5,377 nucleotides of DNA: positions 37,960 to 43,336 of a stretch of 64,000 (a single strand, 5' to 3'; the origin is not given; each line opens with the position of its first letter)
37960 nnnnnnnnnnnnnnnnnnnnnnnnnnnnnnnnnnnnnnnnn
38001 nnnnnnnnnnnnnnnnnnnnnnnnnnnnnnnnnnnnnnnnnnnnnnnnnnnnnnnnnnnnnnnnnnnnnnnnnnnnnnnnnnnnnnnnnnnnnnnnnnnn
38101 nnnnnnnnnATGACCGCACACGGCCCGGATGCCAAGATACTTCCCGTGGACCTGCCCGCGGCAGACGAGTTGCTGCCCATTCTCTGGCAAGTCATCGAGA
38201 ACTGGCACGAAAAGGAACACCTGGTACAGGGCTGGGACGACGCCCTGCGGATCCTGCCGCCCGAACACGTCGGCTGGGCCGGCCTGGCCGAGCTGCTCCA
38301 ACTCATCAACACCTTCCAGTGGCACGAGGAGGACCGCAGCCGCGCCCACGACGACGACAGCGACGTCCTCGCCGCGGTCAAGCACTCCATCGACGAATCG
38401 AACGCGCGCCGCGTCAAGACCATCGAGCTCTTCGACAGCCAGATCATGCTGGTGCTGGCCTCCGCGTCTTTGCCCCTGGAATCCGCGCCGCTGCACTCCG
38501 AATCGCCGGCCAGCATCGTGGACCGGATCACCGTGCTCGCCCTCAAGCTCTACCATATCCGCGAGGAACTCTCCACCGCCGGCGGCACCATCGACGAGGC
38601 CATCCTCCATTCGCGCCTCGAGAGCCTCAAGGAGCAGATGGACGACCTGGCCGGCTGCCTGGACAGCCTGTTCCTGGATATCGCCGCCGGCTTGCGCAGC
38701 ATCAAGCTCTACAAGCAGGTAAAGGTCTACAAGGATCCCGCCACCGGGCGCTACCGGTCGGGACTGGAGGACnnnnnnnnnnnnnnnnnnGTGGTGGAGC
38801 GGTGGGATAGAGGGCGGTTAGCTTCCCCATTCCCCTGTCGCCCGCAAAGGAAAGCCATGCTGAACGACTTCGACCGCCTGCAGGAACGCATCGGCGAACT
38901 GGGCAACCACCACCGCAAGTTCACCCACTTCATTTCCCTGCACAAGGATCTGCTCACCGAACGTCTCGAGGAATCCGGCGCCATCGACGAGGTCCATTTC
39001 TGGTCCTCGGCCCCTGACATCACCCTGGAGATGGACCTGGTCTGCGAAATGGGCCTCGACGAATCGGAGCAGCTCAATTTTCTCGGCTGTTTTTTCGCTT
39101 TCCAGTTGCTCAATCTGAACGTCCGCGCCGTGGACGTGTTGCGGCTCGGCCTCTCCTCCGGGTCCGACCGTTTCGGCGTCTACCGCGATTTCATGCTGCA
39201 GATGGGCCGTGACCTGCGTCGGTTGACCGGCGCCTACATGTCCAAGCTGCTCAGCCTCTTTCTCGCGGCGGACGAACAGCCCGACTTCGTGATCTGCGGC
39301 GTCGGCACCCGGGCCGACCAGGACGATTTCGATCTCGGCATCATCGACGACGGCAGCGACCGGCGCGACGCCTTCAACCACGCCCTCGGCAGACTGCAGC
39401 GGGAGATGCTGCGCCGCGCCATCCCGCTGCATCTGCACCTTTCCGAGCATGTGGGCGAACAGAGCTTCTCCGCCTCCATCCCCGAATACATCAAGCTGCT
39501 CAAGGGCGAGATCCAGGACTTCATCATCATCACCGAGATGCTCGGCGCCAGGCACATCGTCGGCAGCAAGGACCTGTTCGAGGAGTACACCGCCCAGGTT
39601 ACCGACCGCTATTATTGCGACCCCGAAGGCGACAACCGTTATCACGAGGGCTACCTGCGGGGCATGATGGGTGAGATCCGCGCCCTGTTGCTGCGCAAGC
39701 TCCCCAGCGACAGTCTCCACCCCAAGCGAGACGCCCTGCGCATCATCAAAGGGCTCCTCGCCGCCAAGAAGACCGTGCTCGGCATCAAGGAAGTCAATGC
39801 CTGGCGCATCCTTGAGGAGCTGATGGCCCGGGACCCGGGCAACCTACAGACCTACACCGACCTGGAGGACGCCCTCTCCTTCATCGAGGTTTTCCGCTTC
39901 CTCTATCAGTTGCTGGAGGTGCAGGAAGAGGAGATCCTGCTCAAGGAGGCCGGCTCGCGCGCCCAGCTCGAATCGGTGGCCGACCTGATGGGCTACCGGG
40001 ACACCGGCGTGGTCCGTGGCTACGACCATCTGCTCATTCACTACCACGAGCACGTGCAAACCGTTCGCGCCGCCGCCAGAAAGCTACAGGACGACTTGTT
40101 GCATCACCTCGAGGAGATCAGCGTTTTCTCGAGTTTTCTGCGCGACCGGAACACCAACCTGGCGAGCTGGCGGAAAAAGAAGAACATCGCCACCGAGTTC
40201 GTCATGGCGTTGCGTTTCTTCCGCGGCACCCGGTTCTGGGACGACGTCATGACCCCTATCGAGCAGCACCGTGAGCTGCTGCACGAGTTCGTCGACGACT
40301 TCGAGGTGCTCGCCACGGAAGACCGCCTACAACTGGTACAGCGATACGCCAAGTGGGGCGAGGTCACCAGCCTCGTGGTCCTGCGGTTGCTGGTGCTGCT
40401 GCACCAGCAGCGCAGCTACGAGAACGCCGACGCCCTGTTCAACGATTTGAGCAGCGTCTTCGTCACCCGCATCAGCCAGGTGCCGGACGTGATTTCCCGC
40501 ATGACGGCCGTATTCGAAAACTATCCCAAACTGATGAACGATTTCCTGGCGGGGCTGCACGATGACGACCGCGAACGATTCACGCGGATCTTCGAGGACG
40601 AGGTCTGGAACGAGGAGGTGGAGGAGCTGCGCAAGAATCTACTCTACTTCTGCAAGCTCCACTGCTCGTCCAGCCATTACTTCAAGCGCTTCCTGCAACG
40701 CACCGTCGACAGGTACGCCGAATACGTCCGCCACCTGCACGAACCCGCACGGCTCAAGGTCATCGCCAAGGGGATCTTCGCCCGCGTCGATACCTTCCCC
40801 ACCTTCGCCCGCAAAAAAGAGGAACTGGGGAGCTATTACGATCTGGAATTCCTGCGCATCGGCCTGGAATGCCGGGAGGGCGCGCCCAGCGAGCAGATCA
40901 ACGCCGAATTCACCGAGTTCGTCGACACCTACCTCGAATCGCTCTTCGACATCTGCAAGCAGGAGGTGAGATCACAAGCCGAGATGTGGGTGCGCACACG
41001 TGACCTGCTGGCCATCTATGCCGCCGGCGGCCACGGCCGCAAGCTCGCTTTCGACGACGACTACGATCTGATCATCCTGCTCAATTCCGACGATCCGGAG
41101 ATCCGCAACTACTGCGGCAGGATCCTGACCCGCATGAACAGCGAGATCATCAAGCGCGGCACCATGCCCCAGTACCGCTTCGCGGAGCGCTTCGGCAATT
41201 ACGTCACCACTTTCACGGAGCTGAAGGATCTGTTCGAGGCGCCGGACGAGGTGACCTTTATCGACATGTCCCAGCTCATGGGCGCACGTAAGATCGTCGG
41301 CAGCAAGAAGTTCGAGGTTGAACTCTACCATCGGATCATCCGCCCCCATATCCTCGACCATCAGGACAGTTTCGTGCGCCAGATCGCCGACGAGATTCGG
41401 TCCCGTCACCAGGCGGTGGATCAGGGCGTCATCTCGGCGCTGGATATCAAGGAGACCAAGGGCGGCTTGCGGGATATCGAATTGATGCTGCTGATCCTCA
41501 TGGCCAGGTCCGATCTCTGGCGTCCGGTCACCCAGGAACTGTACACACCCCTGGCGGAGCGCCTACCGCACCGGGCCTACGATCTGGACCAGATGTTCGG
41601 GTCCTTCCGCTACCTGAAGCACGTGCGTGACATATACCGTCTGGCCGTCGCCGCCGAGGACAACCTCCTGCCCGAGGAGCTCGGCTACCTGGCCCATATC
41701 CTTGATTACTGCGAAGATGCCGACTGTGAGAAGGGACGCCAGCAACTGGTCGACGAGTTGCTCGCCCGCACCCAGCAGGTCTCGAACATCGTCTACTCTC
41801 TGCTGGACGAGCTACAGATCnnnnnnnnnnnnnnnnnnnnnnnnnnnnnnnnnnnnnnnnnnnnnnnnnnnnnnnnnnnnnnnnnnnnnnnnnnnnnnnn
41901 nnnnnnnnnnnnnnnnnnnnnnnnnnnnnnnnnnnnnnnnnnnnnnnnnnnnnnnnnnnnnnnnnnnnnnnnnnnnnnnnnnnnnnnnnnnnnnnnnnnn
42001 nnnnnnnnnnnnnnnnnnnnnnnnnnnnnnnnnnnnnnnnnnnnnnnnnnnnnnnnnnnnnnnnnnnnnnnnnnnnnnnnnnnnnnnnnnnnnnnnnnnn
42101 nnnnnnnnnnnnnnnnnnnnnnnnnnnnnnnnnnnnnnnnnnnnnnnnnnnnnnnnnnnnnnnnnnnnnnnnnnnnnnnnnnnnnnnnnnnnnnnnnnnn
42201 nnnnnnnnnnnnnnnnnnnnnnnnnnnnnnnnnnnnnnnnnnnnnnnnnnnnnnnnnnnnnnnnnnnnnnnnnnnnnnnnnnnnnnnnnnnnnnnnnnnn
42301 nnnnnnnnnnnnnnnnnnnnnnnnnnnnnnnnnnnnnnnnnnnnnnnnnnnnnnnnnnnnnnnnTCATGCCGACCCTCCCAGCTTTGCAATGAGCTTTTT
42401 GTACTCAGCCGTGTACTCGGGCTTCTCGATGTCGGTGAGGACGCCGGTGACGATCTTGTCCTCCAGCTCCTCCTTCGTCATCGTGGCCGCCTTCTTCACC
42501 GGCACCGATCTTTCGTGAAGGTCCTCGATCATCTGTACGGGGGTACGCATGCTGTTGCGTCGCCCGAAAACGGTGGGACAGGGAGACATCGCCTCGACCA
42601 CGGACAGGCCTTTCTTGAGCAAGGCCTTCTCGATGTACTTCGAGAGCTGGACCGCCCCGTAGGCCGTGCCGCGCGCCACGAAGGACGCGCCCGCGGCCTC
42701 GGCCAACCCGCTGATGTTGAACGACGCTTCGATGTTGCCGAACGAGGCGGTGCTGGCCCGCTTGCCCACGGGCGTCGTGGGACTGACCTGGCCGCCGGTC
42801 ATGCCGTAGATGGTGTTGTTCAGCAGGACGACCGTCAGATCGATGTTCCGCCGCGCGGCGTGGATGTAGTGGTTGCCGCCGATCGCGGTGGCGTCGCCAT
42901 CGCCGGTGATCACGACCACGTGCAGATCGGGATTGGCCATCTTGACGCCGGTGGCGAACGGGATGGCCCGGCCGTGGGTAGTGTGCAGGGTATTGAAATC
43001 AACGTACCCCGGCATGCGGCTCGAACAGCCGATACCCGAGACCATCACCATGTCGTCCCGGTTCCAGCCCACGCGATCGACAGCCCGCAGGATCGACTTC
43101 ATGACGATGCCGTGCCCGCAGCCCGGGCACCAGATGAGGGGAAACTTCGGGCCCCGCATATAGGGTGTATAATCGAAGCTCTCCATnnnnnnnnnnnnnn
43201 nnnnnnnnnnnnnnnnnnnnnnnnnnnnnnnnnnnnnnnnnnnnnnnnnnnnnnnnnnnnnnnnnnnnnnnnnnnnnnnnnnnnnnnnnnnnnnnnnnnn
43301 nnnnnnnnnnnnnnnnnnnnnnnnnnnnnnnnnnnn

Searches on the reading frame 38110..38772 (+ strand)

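Call 56: search_protein_families(library=pfam, proteins=[window:38110-38772:+], max_evalue=0.0001)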
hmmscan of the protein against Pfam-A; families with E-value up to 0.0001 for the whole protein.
window:38110-38772:+ (221 aa): 1 family
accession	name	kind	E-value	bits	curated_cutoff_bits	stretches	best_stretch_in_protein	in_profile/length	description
PF14063.11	DUF4254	-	1.3e-32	113.1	27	1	62-199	6-143/144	Protein of unknown function (DUF4254)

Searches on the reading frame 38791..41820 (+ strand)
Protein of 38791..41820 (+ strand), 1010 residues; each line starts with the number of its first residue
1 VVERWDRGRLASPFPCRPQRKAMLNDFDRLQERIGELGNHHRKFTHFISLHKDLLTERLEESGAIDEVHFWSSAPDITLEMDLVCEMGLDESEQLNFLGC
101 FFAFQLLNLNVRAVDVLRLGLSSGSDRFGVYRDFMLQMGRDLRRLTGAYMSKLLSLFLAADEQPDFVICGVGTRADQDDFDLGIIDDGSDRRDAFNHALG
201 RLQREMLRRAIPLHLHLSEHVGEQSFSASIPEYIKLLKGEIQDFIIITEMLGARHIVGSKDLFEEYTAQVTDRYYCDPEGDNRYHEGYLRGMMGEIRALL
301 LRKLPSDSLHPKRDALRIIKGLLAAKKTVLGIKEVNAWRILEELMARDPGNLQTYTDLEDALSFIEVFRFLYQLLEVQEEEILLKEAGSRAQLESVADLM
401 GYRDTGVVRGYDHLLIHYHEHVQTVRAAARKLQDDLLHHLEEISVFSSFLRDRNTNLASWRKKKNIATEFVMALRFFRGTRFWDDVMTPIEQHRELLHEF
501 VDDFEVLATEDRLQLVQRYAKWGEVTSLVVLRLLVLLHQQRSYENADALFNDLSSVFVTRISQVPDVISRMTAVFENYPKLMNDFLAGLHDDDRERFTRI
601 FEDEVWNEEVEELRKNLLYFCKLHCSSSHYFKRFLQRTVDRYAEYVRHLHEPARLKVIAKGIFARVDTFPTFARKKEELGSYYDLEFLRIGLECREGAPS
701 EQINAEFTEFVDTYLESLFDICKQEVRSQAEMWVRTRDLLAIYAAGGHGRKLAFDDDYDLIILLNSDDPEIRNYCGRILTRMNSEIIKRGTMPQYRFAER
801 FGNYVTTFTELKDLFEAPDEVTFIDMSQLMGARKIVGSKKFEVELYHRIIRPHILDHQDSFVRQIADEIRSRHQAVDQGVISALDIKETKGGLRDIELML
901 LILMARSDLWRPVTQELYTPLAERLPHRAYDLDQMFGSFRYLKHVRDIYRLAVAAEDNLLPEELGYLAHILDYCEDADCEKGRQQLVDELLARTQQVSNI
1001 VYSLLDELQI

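Call 55: search_protein_families(library=pfam, proteins=[window:38791-41820:+], max_evalue=0.0001)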
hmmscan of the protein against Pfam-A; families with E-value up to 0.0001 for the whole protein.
window:38791-41820:+ (1010 aa): 1 family
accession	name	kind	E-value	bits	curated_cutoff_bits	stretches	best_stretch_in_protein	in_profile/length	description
PF08335.16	GlnD_UR_UTase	-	9.9e-14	52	21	2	861-1001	3-137/141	GlnD PII-uridylyltransferase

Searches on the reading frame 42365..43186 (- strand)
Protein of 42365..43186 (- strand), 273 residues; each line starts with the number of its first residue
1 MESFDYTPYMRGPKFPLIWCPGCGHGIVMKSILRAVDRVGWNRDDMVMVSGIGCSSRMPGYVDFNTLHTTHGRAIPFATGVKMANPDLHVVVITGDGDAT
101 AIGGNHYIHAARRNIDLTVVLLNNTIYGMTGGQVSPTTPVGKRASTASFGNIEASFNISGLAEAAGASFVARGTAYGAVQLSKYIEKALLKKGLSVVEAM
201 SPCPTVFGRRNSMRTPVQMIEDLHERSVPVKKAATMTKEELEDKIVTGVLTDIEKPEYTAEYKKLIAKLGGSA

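Call 55: search_protein_families(library=pfam, proteins=[window:42365-43186:-], max_evalue=0.0001)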
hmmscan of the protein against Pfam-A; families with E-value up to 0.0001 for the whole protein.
window:42365-43186:- (273 aa): 1 family
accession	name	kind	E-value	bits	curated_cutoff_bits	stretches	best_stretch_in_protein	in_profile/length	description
PF02775.26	TPP_enzyme_C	-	1.6e-34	119.3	21.9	1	52-198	2-150/151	Thiamine pyrophosphate enzyme, C-terminal TPP binding domain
